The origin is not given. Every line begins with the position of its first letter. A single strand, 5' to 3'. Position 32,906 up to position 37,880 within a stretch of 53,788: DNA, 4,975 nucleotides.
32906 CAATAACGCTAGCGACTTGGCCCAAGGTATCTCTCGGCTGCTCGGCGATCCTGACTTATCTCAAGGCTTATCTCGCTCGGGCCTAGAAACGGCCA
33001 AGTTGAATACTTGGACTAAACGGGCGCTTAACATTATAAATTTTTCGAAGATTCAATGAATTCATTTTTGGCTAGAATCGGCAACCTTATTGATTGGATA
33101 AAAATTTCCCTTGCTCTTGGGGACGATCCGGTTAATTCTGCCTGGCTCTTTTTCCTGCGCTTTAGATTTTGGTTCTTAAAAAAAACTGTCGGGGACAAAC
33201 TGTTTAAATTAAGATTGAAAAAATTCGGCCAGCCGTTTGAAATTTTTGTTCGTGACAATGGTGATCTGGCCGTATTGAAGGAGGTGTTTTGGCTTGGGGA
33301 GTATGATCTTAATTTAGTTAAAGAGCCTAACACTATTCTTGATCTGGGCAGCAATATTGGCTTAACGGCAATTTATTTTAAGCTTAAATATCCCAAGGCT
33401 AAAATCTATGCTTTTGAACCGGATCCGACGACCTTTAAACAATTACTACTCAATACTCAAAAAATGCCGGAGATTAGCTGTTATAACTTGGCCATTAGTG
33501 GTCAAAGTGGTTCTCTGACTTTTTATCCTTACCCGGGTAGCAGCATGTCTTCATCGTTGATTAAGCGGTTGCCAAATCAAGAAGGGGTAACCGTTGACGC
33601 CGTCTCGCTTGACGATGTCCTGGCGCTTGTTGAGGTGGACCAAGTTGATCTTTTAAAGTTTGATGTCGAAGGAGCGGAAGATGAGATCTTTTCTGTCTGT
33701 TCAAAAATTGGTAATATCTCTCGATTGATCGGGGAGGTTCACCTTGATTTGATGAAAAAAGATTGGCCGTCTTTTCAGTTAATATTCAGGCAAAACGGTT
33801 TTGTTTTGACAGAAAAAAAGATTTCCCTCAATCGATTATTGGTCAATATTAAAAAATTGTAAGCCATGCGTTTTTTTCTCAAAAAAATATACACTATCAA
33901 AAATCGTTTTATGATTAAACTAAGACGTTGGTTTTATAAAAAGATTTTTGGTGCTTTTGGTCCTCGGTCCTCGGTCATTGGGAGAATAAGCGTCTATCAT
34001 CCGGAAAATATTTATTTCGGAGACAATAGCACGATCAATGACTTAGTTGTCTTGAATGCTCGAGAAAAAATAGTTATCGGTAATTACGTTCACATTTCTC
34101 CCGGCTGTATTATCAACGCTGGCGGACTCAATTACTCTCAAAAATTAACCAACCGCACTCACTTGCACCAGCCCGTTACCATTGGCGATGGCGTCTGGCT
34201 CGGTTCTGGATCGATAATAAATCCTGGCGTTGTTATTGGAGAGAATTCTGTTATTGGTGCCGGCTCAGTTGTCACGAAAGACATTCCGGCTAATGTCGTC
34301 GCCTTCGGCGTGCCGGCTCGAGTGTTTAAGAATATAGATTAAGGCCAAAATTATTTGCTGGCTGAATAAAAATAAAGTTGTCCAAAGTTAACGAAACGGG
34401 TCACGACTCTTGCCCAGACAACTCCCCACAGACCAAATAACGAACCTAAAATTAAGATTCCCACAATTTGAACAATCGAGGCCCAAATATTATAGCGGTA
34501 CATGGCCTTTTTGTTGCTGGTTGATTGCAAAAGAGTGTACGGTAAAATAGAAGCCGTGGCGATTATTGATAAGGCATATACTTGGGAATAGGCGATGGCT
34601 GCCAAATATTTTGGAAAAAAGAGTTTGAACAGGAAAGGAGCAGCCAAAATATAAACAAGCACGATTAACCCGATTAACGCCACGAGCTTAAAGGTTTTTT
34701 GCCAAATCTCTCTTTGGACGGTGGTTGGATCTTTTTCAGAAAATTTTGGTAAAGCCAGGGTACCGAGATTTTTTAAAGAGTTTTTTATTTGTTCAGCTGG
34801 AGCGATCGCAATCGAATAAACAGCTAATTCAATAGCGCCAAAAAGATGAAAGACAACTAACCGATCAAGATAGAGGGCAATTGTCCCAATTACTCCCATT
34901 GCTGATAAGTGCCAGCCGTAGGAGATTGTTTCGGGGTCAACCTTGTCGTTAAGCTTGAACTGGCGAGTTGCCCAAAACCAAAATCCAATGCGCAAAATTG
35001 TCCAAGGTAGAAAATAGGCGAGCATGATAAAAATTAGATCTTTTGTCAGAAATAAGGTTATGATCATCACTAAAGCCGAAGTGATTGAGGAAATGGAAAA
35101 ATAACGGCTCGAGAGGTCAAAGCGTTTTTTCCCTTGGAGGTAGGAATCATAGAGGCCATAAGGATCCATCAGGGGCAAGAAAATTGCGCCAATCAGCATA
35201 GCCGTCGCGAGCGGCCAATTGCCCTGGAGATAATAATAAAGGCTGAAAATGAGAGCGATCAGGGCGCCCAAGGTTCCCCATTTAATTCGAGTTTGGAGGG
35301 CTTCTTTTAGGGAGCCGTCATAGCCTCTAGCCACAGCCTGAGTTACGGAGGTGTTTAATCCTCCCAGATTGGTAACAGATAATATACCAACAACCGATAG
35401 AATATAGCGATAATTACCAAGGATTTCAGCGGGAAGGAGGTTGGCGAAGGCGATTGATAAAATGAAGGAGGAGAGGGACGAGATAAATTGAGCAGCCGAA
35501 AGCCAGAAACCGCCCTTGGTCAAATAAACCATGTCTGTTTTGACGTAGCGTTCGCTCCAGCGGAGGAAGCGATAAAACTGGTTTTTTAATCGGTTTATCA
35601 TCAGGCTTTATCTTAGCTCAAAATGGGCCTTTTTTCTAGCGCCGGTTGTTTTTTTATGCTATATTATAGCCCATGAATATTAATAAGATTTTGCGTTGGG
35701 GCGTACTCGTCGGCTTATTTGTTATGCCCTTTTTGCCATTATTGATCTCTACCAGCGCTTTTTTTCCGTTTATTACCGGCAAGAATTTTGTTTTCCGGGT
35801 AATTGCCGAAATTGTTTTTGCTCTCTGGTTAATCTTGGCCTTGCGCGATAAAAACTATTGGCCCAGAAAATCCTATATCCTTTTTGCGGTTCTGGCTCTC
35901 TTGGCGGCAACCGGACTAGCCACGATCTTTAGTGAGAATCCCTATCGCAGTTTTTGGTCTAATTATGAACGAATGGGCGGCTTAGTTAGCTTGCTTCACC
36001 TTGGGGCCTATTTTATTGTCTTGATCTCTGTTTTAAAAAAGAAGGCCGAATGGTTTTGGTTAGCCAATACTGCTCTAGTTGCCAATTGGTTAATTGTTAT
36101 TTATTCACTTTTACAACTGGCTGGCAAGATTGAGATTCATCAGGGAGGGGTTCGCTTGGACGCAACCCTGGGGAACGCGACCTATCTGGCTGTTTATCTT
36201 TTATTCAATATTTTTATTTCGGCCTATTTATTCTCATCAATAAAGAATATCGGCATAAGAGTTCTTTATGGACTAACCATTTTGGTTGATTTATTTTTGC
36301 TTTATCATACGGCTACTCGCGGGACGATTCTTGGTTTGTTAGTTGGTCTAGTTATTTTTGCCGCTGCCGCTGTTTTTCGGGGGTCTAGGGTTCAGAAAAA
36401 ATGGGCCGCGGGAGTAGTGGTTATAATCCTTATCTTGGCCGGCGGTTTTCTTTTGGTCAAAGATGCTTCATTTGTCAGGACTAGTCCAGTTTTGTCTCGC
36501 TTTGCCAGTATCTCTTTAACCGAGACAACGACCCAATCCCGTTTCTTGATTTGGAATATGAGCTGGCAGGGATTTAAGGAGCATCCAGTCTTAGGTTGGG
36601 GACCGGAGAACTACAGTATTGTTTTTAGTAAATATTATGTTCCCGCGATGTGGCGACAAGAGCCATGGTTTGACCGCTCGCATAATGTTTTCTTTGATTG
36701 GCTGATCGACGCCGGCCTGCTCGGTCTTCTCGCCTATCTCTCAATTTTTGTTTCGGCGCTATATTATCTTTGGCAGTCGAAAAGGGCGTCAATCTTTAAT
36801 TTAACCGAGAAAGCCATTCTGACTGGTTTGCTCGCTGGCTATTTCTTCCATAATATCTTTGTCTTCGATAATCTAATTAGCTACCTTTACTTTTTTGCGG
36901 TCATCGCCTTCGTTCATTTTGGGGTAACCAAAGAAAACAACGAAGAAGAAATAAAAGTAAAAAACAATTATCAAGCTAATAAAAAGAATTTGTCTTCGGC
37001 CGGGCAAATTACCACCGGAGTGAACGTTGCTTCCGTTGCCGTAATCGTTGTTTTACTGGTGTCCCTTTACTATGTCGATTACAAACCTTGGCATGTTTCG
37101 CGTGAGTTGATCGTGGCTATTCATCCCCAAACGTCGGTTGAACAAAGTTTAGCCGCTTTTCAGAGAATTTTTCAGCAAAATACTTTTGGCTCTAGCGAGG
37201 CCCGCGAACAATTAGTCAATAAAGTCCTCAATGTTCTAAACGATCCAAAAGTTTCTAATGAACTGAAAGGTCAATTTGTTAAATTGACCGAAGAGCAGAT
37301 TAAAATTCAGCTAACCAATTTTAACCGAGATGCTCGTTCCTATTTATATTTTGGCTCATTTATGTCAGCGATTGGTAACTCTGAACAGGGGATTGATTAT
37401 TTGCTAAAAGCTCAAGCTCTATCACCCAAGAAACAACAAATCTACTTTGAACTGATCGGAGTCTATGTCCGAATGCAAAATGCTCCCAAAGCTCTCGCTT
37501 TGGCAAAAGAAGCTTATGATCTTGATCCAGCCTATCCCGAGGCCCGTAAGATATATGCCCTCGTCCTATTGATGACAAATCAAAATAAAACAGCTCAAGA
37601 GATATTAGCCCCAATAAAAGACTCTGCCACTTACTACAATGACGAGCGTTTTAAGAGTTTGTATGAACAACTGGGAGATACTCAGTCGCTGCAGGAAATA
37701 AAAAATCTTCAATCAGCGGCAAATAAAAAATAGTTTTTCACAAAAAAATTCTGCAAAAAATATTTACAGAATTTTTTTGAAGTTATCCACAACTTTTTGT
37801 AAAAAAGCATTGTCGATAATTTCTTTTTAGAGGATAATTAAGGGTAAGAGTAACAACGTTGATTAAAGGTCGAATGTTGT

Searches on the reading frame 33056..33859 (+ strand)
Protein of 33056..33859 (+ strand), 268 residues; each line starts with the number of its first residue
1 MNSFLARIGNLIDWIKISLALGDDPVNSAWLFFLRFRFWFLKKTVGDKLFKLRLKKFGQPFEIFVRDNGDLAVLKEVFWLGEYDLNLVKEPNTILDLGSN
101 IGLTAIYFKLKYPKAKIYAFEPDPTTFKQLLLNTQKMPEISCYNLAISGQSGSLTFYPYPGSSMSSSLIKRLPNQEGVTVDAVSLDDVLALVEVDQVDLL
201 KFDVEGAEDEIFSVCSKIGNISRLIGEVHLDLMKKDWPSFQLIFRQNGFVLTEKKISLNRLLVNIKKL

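Call 87: search_protein_families(library=pfam, proteins=[window:33056-33859:+], max_evalue=0.00001)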
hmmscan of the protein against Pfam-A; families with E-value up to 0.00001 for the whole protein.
window:33056-33859:+ (268 aa): 1 family
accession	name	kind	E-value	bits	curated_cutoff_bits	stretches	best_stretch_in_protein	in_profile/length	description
PF05050.19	Methyltransf_21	-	1.5e-13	51.6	22.7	1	96-243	1-162/173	Methyltransferase FkbM domain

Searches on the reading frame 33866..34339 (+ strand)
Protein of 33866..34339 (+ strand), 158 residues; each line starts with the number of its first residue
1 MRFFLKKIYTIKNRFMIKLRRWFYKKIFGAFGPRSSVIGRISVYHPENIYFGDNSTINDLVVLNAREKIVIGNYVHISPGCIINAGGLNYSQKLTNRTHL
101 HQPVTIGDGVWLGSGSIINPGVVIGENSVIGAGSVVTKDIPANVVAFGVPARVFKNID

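Call 87: search_protein_families(library=pfam, proteins=[window:33866-34339:+], max_evalue=0.00001)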
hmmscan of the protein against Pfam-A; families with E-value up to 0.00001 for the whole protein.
window:33866-34339:+ (158 aa): 3 families
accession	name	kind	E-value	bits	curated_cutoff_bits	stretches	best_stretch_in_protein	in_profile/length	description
PF00132.30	Hexapep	-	5.7e-14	51.6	27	1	104-138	2-36/36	Bacterial transferase hexapeptide (six repeats)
PF14602.12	Hexapep_2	-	3.7e-10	39.8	27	1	103-138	1-34/34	Hexapeptide repeat of succinyl-transferase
PF25084.1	LbH_EIF2B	-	4e-06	27.2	54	0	43-138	4-95/105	EIF2B subunit epsilon LbH domain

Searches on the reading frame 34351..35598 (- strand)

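Call 10: search_protein_families(library=pfam, proteins=[window:34351-35598:-], max_evalue=0.001)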
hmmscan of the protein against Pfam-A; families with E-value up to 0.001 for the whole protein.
window:34351-35598:- (415 aa): 2 families
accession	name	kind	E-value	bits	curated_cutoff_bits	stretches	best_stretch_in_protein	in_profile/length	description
PF01943.22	Polysacc_synt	-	7.1e-13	49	28.2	1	26-287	1-271/274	Polysaccharide biosynthesis protein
PF13440.11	Polysacc_synt_3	-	3.8e-07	30.1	23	1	53-324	4-281/293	Polysaccharide biosynthesis protein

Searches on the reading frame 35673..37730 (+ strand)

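Call 10: search_protein_families(library=pfam, proteins=[window:35673-37730:+], max_evalue=0.001)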
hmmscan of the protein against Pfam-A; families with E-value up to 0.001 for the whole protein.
window:35673-37730:+ (686 aa): 3 families
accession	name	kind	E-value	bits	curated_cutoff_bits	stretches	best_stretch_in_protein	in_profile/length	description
PF04932.20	Wzy_C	-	3.1e-23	82.7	31.7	1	202-356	2-149/149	O-Antigen ligase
PF14559.12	TPR_19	-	6e-06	26.9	25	1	602-667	5-68/68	Tetratricopeptide repeat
PF23914.1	TPR_CcmH_CycH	-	0.00011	22.5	42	0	597-646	59-111/158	Cytochrome c-type biogenesis protein H TPR domain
